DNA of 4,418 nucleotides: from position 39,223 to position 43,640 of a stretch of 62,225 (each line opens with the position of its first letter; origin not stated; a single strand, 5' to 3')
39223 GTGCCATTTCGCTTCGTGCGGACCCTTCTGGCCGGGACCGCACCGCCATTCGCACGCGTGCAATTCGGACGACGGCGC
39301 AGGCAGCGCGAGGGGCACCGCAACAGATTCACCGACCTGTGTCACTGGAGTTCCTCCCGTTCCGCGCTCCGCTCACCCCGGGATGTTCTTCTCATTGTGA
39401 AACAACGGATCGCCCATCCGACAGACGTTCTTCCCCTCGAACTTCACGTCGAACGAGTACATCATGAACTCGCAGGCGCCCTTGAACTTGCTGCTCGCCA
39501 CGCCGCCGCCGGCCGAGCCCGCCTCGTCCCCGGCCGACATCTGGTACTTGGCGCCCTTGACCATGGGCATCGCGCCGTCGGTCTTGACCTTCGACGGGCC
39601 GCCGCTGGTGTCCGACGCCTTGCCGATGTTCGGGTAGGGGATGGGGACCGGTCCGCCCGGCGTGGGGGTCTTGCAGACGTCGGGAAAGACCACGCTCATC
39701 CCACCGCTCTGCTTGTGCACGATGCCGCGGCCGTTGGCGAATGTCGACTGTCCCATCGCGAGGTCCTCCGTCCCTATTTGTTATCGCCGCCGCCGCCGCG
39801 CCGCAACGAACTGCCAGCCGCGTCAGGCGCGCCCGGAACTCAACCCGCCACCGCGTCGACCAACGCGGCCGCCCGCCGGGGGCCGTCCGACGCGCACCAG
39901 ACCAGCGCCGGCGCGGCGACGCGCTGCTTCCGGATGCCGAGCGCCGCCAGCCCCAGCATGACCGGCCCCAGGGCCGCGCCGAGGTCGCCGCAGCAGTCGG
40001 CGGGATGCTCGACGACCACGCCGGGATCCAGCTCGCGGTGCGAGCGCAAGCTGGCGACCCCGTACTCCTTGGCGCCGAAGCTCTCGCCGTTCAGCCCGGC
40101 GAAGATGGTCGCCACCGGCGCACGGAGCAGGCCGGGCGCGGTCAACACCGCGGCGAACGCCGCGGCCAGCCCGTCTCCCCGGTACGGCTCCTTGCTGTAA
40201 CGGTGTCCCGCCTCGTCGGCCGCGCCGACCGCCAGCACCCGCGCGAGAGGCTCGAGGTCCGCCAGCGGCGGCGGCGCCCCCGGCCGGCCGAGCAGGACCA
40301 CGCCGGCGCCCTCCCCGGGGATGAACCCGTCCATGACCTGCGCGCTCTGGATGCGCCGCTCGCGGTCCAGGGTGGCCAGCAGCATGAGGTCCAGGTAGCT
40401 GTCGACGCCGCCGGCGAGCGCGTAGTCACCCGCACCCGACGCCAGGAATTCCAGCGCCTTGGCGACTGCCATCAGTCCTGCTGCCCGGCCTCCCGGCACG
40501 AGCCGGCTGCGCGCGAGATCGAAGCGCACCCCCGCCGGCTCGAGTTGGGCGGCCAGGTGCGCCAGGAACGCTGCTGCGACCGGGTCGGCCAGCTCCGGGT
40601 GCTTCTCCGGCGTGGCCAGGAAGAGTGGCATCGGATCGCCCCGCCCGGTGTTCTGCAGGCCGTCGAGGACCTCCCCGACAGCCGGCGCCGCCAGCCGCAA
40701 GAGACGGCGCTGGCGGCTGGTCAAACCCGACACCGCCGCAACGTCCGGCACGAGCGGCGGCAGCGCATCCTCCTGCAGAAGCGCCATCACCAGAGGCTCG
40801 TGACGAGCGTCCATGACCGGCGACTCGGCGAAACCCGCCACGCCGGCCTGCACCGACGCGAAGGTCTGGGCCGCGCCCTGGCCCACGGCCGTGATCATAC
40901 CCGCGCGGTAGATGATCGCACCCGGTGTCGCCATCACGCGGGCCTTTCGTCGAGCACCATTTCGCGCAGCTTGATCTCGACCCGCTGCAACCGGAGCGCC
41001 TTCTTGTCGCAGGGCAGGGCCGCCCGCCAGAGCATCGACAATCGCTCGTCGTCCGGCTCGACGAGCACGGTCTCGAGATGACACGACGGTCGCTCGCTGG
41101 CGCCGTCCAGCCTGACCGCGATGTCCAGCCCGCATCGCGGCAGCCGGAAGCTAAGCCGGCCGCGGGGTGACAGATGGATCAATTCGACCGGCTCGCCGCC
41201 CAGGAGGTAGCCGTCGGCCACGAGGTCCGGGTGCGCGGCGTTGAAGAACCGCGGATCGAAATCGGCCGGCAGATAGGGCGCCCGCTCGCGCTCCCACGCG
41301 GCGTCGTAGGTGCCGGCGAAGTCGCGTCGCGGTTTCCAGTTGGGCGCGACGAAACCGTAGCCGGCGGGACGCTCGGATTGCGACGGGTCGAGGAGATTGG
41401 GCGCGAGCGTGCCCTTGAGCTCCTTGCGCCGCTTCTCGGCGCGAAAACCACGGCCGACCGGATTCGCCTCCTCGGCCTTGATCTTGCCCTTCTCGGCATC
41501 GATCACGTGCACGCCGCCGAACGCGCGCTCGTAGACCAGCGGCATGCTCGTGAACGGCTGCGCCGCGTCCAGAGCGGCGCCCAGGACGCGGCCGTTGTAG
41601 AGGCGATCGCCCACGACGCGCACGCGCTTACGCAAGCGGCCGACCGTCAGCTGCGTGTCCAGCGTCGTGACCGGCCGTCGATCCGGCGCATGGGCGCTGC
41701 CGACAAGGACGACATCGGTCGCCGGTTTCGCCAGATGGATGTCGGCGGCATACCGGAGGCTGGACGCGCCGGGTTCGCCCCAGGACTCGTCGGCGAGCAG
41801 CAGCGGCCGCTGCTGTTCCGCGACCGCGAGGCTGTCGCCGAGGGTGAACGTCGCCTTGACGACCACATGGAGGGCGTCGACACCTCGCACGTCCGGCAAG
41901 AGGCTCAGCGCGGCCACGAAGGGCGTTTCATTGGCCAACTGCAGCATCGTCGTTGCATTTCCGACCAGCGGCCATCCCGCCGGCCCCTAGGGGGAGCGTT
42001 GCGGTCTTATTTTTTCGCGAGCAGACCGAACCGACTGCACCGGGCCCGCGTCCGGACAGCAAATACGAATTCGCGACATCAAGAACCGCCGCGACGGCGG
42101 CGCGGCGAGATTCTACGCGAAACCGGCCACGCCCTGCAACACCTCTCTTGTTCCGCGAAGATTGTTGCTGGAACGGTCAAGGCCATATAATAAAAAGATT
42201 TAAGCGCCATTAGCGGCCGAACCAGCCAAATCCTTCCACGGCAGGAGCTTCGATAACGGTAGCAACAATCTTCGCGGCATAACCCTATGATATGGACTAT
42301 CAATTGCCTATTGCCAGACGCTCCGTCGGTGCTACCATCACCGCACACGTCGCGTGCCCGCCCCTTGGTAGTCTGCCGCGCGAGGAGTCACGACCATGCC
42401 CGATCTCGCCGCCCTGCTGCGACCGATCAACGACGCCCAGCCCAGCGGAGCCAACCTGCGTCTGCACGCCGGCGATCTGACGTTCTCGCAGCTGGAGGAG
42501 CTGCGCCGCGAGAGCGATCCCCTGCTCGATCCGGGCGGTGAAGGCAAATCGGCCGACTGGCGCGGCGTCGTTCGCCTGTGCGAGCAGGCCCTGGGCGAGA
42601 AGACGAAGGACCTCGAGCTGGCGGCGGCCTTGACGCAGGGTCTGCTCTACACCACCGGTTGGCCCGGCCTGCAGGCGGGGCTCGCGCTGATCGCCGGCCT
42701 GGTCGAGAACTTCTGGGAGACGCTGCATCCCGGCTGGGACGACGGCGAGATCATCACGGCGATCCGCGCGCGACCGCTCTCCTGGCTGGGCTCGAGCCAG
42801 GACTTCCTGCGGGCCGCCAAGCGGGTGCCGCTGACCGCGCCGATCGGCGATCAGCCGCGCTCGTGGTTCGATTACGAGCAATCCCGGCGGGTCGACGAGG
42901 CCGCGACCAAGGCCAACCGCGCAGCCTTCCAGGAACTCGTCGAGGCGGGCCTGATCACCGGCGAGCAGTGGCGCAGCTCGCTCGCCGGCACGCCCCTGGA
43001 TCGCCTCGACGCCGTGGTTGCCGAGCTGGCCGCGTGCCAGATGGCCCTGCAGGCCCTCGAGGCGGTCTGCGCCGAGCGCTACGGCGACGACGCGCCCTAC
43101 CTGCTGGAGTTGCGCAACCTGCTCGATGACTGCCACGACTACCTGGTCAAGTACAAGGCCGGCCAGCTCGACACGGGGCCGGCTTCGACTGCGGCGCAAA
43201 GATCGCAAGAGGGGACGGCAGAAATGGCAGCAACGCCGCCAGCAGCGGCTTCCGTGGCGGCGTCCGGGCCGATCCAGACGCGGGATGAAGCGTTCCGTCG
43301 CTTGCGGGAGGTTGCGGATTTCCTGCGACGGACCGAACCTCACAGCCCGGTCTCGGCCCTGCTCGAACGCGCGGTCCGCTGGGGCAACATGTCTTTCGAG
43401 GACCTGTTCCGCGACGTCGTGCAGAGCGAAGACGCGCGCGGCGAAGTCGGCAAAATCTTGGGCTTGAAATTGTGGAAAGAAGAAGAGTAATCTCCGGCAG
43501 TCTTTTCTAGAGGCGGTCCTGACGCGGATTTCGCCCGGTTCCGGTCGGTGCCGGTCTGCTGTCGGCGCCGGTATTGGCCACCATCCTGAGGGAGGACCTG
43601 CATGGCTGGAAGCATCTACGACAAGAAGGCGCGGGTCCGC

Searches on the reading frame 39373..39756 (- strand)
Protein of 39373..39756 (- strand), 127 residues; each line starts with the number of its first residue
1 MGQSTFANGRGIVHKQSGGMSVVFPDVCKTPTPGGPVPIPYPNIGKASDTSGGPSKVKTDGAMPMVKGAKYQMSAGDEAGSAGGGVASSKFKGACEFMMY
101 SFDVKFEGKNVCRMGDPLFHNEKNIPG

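Call 9: search_protein_families(library=pfam, proteins=[window:39373-39756:-], max_evalue=0.01)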
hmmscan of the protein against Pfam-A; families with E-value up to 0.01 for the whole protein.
window:39373-39756:- (127 aa): 1 family
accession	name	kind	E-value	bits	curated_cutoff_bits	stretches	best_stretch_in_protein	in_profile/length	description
PF13665.11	Tox-PAAR-like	-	3.3e-40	137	31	1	19-127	1-108/108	Toxin PAAR-like domain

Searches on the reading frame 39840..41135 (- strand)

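Call 9: search_protein_families(library=pfam, proteins=[window:39840-41135:-], max_evalue=0.01)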
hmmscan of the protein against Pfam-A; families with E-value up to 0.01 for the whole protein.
window:39840-41135:- (431 aa): 1 family
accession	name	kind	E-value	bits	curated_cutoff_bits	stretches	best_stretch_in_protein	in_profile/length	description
PF00109.32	ketoacyl-synt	-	8.1e-08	32.6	20.8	1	218-284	175-248/252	Beta-ketoacyl synthase, N-terminal domain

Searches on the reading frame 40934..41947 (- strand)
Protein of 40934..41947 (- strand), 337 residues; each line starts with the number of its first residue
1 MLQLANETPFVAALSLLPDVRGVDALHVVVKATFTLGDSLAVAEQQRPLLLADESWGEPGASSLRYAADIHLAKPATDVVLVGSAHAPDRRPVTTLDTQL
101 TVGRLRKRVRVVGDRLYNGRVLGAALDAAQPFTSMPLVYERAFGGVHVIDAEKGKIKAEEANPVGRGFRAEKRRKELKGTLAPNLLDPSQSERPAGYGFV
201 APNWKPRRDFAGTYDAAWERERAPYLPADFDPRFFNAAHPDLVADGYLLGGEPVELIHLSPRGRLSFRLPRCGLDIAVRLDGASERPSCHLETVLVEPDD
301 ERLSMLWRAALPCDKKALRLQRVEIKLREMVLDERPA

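Call 9: search_protein_families(library=pfam, proteins=[window:40934-41947:-], max_evalue=0.01)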
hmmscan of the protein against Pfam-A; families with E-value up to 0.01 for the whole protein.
window:40934-41947:- (337 aa): 1 family
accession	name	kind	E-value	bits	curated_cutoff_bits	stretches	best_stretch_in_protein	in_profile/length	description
PF09937.14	DUF2169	-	9.9e-98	327.6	25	1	22-308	2-294/294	Uncharacterized protein conserved in bacteria (DUF2169)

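Call 11: find_encoding_contigs(protein=window:40934-41947:-, flank=3000, max_places=10)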
Protein window:40934-41947:- (337 aa): 1 contig read that carries it; 1 place shown.
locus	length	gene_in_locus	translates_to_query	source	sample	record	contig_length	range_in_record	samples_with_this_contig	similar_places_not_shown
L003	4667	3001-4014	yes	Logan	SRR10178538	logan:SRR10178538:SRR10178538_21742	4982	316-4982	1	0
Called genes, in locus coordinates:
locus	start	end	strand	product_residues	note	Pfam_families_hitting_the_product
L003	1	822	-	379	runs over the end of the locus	?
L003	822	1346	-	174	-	PF05591:T6SS_VipA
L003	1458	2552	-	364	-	PF06812:ImpA_N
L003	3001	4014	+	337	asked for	PF09937:DUF2169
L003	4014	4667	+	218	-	?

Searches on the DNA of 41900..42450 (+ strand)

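Call 50: search_rna_families(source=window, start=41900, end=42450, threshold=evalue, max_evalue=5)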
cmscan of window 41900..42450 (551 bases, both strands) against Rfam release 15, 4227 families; matches with E-value up to 5: 2.
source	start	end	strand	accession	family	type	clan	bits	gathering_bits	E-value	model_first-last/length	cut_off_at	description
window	42123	42186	-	RF03929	mir-6579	Gene; miRNA;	-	17.2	47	2.7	1-68/68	no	mir-6579 microRNA precursor family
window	42153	42277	-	RF01390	isrG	Gene; sRNA;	-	9.7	100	2.8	130-204/279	no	isrG Hfq binding RNA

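Call 57: search_dna_similar(query=window:42140-42290:+, collection=plasmids, mode=distant, max_evalue=1, max_rows=10)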
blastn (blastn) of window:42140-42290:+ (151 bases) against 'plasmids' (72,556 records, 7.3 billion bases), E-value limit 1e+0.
No match.

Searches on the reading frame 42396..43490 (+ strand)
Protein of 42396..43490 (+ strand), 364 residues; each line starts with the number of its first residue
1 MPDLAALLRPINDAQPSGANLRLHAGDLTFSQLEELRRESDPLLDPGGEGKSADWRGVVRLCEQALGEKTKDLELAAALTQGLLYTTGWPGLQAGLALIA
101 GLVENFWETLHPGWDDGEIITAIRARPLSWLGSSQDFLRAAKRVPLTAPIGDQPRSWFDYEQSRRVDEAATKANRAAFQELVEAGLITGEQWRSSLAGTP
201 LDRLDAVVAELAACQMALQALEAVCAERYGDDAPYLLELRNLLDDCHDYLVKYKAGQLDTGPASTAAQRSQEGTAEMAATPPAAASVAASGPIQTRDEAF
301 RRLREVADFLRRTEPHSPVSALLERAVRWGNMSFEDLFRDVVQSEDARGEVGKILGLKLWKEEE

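Call 9: search_protein_families(library=pfam, proteins=[window:42396-43490:+], max_evalue=0.01)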
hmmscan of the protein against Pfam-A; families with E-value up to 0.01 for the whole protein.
window:42396-43490:+ (364 aa): 2 families
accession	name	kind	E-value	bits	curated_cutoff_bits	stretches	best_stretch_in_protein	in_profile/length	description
PF06812.17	ImpA_N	-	3.1e-29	101.9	26.9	1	8-131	1-117/119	ImpA, N-terminal, type VI secretion system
PF16989.10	T6SS_VasJ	-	0.0065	16.4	26.2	0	297-331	5-39/255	Type VI secretion, EvfE, EvfF, ImpA, BimE, VC_A0119, VasJ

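Call 10: find_encoding_contigs(protein=window:42396-43490:+, flank=3000, max_places=10)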
Protein window:42396-43490:+ (364 aa): 5 contigs read that carry it; 2 places shown.
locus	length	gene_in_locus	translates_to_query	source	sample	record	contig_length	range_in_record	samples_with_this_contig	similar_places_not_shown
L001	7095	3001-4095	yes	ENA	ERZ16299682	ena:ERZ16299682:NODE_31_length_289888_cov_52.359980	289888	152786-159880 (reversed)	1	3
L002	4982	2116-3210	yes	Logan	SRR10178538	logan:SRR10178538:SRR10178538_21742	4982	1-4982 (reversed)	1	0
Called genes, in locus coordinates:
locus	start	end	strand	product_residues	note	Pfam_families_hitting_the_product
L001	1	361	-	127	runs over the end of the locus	PF13665:Tox-PAAR-like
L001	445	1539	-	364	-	PF00109:ketoacyl-synt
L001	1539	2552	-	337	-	PF09937:DUF2169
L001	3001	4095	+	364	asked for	PF06812:ImpA_N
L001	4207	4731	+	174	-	PF05591:T6SS_VipA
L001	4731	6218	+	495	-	PF05943:VipB, PF18945:VipB_2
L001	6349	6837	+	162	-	PF05638:T6SS_HCP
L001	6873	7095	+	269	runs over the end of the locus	PF14559:TPR_19 (weak), PF07024:ImpE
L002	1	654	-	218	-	?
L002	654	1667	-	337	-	PF09937:DUF2169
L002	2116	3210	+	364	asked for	PF06812:ImpA_N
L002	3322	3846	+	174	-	PF05591:T6SS_VipA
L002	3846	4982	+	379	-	?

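Call 17: find_homologous_proteins(query=window:42396-43490:+, max_evalue=1e-30)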
Query window:42396-43490:+ (364 aa): 232 proteins with E <= 1e-30 among 8000 candidates; the best 120 are listed.
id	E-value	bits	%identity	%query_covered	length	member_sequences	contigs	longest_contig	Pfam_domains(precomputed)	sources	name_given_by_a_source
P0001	5.6e-238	807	100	100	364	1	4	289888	PF06812.18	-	-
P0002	1.6e-189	648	80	100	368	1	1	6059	PF06812.18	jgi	jgi:type VI secretion system protein ImpA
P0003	8.2e-189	646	79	100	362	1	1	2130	PF06812.18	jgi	jgi:type VI secretion system protein ImpA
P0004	7.6e-184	629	78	100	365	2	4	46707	PF06812.18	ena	-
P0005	4.8e-181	620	77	100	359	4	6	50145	PF06812.18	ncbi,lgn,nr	ncbi:MAG: type VI secretion system protein TssA [Candidatus Krumholzibacteria bacterium]|nr:type VI 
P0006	5.0e-179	613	77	99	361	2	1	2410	PF06812.18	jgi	-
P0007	6.9e-179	613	76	99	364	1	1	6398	PF06812.18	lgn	-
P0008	1.8e-176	605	75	100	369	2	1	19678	PF06812.18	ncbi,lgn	-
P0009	1.2e-171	589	82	86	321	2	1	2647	PF06812.18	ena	-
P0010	4.5e-167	574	70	100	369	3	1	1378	PF06812.18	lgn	-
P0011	5.2e-166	571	72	100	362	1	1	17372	PF06812.18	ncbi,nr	ncbi:type VI secretion system protein TssA [bacterium]|nr:type VI secretion system protein TssA [bac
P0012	1.9e-155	536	67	100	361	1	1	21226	PF06812.18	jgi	jgi:type VI secretion system protein ImpA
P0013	3.2e-137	476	57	98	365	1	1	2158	PF06812.18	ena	-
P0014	7.7e-134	465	59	98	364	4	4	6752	PF06812.18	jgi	jgi:type VI secretion system protein ImpA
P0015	9.7e-128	445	56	98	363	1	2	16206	PF06812.18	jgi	jgi:type VI secretion system protein ImpA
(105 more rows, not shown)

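Call 18: find_encoding_contigs(protein=P0002, flank=4000, max_places=4)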
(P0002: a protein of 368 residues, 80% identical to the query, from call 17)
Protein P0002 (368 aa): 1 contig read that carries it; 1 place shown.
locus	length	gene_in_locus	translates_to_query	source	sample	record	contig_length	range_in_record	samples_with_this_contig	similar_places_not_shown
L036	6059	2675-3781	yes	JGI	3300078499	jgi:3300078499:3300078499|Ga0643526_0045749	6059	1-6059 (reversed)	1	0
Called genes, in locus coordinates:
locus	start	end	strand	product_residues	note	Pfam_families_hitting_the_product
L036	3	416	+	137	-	?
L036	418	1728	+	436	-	PF13665:Tox-PAAR-like, PF03497:Anthrax_toxA (weak)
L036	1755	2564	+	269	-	PF28040:DUF8367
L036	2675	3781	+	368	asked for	PF06812:ImpA_N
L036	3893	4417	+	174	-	PF05591:T6SS_VipA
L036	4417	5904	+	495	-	PF05943:VipB, PF18945:VipB_2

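Call 19: find_encoding_contigs(protein=P0004, flank=4000, max_places=4)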
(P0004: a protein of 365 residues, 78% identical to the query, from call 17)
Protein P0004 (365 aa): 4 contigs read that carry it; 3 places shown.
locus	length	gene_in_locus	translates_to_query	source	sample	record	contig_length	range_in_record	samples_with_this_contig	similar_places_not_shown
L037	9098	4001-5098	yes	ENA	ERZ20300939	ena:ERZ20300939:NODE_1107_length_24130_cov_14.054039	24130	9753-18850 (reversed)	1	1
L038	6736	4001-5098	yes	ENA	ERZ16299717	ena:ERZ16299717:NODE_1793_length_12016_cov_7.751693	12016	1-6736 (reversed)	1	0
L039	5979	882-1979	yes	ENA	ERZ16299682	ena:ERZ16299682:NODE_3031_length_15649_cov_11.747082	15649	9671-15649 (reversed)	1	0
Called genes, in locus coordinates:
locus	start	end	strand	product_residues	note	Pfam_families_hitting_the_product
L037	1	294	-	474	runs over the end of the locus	PF13665:Tox-PAAR-like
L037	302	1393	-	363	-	PF00109:ketoacyl-synt (faint)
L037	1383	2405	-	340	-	PF09937:DUF2169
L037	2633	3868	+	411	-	-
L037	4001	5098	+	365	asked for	PF06812:ImpA_N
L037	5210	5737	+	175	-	PF05591:T6SS_VipA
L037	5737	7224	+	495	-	PF05943:VipB, PF18945:VipB_2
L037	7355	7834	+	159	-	PF05638:T6SS_HCP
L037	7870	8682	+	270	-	PF07024:ImpE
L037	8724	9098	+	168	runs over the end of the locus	PF04965:GPW_gp25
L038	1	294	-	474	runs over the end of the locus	PF13665:Tox-PAAR-like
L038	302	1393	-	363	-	PF00109:ketoacyl-synt (faint)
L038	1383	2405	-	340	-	PF09937:DUF2169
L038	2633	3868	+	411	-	-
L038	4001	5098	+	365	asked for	PF06812:ImpA_N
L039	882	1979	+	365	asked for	PF06812:ImpA_N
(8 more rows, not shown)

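Call 20: find_encoding_contigs(protein=P0005, flank=4000, max_places=6)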
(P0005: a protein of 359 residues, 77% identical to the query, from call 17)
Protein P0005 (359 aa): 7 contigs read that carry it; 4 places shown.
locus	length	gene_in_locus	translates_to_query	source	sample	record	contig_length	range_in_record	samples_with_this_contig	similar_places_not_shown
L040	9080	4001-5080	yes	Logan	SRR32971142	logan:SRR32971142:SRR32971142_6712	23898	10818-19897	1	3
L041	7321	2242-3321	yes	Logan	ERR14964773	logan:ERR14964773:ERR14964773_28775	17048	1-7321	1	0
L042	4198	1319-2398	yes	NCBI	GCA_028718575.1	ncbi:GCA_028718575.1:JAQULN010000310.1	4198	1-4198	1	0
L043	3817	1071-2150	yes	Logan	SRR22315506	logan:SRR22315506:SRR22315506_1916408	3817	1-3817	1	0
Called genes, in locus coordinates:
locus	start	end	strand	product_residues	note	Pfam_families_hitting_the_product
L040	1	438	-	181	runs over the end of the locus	-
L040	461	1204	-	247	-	PF14412:AHH (faint)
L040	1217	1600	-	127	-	PF13665:Tox-PAAR-like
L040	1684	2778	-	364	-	PF00109:ketoacyl-synt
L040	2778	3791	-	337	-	PF09937:DUF2169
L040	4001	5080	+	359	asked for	PF06812:ImpA_N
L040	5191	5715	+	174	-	PF05591:T6SS_VipA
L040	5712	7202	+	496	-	PF05943:VipB, PF18945:VipB_2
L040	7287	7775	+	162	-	PF05638:T6SS_HCP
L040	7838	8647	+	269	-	PF14559:TPR_19 (faint), PF07024:ImpE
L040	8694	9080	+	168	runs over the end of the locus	PF04965:GPW_gp25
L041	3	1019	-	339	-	?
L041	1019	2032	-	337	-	PF09937:DUF2169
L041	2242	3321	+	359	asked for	PF06812:ImpA_N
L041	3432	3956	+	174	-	PF05591:T6SS_VipA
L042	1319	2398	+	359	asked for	PF06812:ImpA_N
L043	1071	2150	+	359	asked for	PF06812:ImpA_N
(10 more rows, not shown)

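Call 21: find_encoding_contigs(protein=P0008, flank=4000, max_places=4)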
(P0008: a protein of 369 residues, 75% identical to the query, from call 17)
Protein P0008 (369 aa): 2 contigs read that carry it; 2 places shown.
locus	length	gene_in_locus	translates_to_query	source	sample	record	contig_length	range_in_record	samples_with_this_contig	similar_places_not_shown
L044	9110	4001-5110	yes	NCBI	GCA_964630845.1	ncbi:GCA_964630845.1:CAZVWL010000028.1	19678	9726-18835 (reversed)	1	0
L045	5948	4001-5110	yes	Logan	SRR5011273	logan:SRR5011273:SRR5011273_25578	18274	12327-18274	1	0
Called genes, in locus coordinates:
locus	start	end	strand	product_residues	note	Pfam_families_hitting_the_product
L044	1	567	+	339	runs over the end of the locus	PF09937:DUF2169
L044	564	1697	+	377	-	PF00109:ketoacyl-synt (weak)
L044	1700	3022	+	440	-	PF13665:Tox-PAAR-like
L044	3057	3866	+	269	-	PF28040:DUF8367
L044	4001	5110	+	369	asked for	PF06812:ImpA_N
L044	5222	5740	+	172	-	PF05591:T6SS_VipA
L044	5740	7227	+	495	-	PF05943:VipB, PF18945:VipB_2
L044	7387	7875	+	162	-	PF05638:T6SS_HCP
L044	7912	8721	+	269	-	PF07024:ImpE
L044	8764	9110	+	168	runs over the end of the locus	PF04965:GPW_gp25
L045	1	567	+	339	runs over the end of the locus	PF09937:DUF2169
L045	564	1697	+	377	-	PF00109:ketoacyl-synt (weak)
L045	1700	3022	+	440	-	PF13665:Tox-PAAR-like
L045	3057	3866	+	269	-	PF28040:DUF8367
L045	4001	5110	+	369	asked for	PF06812:ImpA_N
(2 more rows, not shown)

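Call 25: find_encoding_contigs(protein=P0003, flank=3000, max_places=3)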
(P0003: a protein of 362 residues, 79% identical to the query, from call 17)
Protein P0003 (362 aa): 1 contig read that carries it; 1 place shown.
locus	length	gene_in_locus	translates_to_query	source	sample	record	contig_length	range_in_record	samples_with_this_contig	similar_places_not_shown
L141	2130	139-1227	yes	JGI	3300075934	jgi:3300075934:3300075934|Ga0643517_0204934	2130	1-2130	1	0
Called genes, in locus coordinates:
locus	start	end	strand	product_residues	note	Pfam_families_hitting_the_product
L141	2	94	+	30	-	?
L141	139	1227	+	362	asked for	PF06812:ImpA_N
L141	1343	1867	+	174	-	PF05591:T6SS_VipA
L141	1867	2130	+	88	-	?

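Call 26: find_encoding_contigs(protein=P0007, flank=4000, max_places=3)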
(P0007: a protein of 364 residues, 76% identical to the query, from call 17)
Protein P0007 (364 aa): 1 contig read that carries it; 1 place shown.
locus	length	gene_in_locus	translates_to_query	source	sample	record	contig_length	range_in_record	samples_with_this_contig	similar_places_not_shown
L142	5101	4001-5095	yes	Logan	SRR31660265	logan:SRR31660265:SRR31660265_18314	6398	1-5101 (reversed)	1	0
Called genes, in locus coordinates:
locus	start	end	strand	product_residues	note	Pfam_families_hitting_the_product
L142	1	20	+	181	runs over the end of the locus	-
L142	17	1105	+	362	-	PF09937:DUF2169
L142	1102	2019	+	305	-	-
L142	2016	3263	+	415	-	PF09937:DUF2169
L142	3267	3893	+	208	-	-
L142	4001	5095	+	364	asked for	PF06812:ImpA_N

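Call 27: find_encoding_contigs(protein=P0009, flank=3000, max_places=3)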
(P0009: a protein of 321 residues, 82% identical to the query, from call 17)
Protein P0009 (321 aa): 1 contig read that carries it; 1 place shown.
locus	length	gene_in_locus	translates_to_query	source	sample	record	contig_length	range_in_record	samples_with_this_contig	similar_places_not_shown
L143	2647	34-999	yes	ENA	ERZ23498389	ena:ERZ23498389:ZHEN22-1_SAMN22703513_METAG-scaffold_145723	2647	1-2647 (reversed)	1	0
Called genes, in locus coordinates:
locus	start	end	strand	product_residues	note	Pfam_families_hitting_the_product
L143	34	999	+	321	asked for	PF06812:ImpA_N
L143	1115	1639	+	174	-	PF05591:T6SS_VipA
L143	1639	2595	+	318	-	PF05943:VipB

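Call 28: find_encoding_contigs(protein=P0011, flank=4000, max_places=3)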
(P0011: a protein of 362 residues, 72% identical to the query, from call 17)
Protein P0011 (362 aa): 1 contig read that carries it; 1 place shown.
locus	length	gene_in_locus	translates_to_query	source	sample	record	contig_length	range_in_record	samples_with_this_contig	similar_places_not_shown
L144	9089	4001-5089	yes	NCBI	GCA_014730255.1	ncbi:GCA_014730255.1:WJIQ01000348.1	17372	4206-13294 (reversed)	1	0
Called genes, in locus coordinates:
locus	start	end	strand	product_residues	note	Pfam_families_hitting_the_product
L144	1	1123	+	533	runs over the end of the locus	PF09937:DUF2169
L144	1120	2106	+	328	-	-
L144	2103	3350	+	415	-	PF09937:DUF2169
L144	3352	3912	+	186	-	-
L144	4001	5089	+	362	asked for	PF06812:ImpA_N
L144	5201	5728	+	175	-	PF05591:T6SS_VipA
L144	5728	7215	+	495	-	PF05943:VipB, PF18945:VipB_2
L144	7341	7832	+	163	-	PF05638:T6SS_HCP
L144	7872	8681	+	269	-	PF13428:TPR_14 (faint), PF13432:TPR_16 (faint), PF14559:TPR_19 (weak), PF07024:ImpE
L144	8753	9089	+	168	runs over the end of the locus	PF04965:GPW_gp25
